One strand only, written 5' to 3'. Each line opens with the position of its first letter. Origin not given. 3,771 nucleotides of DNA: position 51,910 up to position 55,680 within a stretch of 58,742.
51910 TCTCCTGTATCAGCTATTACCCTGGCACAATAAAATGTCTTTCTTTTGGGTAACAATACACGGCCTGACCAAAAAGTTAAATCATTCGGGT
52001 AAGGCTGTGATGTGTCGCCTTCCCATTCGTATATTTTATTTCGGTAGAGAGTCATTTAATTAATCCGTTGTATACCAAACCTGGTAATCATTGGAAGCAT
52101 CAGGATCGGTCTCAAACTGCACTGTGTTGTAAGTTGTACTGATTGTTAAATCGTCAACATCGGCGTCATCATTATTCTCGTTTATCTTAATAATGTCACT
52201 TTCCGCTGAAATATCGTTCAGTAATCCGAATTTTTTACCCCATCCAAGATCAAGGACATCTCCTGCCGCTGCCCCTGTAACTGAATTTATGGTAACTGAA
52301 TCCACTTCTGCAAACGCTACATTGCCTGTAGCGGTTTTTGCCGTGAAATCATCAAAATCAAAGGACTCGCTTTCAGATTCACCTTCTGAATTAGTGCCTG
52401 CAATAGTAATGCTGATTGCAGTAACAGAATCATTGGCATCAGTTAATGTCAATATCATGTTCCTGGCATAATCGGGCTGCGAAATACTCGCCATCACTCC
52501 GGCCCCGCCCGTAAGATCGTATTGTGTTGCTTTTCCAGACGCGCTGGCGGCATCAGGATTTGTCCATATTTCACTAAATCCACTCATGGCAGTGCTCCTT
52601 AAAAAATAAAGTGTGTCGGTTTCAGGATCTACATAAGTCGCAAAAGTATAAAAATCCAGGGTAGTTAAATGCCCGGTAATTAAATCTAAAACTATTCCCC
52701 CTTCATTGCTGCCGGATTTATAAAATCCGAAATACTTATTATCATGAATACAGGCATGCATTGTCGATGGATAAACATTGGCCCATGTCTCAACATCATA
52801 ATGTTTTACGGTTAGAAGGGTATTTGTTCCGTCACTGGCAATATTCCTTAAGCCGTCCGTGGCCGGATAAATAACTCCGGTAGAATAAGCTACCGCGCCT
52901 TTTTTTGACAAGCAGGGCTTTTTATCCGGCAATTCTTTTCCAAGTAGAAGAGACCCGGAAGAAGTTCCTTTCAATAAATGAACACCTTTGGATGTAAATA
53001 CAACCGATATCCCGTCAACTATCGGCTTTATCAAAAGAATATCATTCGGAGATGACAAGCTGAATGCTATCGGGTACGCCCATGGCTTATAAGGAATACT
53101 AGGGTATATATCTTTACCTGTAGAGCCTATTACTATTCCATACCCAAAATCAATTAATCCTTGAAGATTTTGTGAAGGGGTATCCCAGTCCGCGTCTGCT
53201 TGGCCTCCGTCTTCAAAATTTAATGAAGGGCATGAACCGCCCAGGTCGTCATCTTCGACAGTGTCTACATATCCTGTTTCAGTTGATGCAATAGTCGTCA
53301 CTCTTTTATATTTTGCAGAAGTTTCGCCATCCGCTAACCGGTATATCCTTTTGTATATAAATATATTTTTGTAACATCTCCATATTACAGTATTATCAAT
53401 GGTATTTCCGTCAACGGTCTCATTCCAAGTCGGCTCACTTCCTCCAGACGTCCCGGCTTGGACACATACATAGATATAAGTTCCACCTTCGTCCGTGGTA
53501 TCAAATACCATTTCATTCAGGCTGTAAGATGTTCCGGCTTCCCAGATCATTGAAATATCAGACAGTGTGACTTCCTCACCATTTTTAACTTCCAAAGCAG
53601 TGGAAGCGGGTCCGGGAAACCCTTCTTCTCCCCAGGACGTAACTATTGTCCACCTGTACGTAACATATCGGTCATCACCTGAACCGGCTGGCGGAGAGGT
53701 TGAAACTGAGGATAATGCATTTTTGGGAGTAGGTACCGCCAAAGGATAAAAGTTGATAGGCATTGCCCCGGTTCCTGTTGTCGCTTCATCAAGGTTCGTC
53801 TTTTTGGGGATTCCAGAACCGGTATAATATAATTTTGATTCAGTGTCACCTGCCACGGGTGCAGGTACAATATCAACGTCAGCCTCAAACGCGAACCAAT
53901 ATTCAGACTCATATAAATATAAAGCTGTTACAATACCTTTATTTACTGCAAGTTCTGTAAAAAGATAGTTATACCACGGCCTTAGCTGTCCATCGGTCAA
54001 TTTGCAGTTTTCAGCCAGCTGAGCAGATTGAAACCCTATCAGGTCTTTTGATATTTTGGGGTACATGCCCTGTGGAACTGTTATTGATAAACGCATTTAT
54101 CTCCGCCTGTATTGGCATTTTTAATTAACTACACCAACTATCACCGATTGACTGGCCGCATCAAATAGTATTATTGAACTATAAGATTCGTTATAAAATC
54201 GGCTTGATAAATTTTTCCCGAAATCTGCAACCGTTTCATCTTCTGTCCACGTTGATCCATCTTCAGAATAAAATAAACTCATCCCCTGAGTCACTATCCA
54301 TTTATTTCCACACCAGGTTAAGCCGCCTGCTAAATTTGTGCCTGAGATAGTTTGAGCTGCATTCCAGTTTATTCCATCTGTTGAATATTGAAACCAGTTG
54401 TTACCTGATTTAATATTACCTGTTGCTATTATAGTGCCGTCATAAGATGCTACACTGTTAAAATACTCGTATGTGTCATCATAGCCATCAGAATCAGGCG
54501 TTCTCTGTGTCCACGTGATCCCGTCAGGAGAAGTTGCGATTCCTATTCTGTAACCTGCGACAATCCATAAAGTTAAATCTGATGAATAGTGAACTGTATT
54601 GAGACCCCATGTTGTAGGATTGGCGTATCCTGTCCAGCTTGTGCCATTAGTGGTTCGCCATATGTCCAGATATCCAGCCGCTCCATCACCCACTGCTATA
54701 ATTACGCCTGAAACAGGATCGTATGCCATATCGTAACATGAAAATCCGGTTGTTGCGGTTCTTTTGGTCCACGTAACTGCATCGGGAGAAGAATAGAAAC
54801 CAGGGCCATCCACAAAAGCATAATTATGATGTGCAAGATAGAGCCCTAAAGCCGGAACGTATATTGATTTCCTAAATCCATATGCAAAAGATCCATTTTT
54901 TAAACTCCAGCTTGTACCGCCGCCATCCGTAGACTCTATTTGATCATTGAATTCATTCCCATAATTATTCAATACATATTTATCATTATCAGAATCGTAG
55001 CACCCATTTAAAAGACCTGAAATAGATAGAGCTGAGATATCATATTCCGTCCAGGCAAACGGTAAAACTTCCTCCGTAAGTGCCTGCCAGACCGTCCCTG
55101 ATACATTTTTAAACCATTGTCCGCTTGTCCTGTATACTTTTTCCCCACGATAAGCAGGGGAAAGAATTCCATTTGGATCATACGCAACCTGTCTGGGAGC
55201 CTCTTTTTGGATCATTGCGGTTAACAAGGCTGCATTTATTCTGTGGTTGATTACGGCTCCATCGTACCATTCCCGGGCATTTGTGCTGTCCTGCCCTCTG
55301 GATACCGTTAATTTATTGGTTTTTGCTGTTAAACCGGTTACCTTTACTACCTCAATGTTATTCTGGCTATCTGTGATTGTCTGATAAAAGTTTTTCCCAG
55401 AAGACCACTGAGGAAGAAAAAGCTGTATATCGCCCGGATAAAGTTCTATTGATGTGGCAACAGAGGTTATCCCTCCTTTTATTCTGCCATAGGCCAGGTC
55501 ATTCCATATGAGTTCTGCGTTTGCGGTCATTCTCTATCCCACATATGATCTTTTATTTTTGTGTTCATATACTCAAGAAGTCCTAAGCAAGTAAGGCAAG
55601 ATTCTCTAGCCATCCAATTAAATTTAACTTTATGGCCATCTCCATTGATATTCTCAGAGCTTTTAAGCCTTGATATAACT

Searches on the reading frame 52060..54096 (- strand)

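Call 66: search_protein_families(library=phrogs, proteins=[window:52060-54096:-], max_evalue=0.00001)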
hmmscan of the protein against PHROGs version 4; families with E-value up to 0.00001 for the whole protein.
window:52060-54096:- (678 aa): 3 families
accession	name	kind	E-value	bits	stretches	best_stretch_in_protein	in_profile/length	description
phrog_511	-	head and packaging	3e-81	275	1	2-506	321-760/862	internal virion protein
phrog_17680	-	unknown function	1.2e-31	111.4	1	4-170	5-174/356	-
phrog_20658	-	head and packaging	2.4e-13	51.3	1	160-244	110-192/211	head decoration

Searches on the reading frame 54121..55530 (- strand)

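Call 66: search_protein_families(library=phrogs, proteins=[window:54121-55530:-], max_evalue=0.00001)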
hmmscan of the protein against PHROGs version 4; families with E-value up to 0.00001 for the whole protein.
window:54121-55530:- (469 aa): 3 families
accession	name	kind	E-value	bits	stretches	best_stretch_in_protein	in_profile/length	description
phrog_8469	-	tail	5.6e-12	46.6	1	17-110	13-103/303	tail fiber protein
phrog_6427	-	unknown function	1.1e-11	44.9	1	20-125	17-124/675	-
phrog_30299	-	tail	6.1e-07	29.7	1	16-110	12-103/425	tail fiber protein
